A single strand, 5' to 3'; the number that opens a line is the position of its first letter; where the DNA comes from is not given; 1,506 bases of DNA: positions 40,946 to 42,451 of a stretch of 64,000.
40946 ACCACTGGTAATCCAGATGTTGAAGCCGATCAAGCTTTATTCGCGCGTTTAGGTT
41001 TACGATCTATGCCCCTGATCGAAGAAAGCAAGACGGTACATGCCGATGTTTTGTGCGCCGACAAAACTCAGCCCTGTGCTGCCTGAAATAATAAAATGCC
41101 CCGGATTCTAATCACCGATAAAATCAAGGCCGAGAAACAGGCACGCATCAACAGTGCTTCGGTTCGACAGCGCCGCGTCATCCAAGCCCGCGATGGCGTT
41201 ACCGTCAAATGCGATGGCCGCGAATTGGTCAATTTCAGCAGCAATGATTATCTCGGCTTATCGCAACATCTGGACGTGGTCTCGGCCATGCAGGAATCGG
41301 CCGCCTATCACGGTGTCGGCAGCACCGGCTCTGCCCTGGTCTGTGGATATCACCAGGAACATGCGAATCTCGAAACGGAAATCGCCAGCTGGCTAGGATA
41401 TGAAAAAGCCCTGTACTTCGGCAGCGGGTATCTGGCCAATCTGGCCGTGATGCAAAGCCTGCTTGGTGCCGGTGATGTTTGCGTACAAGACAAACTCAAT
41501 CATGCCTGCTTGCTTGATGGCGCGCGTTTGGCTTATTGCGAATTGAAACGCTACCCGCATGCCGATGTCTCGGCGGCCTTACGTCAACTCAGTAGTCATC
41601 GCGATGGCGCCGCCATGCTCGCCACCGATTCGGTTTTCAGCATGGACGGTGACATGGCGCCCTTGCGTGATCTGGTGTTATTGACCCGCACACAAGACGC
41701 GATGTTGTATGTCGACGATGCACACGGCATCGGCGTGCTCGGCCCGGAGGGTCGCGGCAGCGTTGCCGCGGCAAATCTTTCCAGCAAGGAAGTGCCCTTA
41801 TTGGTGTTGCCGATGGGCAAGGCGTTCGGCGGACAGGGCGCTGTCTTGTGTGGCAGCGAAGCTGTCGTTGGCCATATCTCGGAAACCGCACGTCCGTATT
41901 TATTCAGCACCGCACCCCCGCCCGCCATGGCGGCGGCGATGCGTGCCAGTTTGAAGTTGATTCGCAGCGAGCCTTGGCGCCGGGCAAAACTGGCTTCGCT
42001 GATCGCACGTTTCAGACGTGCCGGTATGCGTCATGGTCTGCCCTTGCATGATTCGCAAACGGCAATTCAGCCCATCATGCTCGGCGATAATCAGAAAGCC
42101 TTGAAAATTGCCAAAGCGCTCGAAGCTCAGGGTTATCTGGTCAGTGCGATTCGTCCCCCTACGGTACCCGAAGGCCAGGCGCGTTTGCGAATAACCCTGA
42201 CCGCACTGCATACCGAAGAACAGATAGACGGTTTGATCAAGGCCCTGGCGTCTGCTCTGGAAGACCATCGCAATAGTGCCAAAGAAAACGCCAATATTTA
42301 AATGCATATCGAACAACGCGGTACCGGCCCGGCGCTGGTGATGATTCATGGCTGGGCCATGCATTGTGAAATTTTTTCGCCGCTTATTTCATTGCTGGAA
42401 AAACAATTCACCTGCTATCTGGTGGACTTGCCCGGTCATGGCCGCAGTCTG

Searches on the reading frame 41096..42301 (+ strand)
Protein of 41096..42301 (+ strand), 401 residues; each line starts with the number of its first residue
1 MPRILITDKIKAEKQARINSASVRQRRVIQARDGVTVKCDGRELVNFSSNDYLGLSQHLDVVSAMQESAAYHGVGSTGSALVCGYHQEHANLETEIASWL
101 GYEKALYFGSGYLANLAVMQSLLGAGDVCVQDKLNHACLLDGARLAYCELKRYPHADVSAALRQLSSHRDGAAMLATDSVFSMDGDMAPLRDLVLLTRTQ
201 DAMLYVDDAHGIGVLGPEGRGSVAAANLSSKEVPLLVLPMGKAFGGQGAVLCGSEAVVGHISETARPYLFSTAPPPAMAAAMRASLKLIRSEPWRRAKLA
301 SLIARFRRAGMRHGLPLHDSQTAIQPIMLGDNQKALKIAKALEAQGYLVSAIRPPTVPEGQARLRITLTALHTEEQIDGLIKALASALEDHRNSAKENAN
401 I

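Call 125: find_homologous_proteins(query=window:41096-42301:+, max_evalue=1e-50)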
Query window:41096-42301:+ (401 aa): 7995 proteins with E <= 1e-50 among 8000 candidates; the best 120 are listed.
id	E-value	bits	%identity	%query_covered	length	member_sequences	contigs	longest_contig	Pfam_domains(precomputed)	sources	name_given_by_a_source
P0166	2.8e-241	818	93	97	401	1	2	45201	PF00155.28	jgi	jgi:8-amino-7-oxononanoate synthase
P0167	5.5e-239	810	90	100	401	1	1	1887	PF00155.28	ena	-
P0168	1.8e-237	805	89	100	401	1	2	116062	PF00155.28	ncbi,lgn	ncbi:MAG: 8-amino-7-oxononanoate synthase [Arenimonas sp.]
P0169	7.0e-237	804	90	100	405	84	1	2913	PF00155.28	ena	-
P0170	1.3e-236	803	91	97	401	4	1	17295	PF00155.28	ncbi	-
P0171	1.4e-236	803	90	99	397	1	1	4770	PF00155.28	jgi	jgi:8-amino-7-oxononanoate synthase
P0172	4.4e-236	801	89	99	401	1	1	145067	PF00155.28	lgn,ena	-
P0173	4.5e-236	801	89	100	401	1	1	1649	PF00155.28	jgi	-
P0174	2.0e-235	799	88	100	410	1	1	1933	PF00155.28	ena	-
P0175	1.2e-234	796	88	100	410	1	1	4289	PF00155.28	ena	-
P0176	1.4e-234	796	89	99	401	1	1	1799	PF00155.28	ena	-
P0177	1.6e-234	796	87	100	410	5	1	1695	PF00155.28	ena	-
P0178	3.4e-231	785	87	100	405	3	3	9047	PF00155.28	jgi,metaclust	metaclust:\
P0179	6.7e-225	764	87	97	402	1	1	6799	PF00155.28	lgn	-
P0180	9.4e-220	747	90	93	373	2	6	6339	PF00155.28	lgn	-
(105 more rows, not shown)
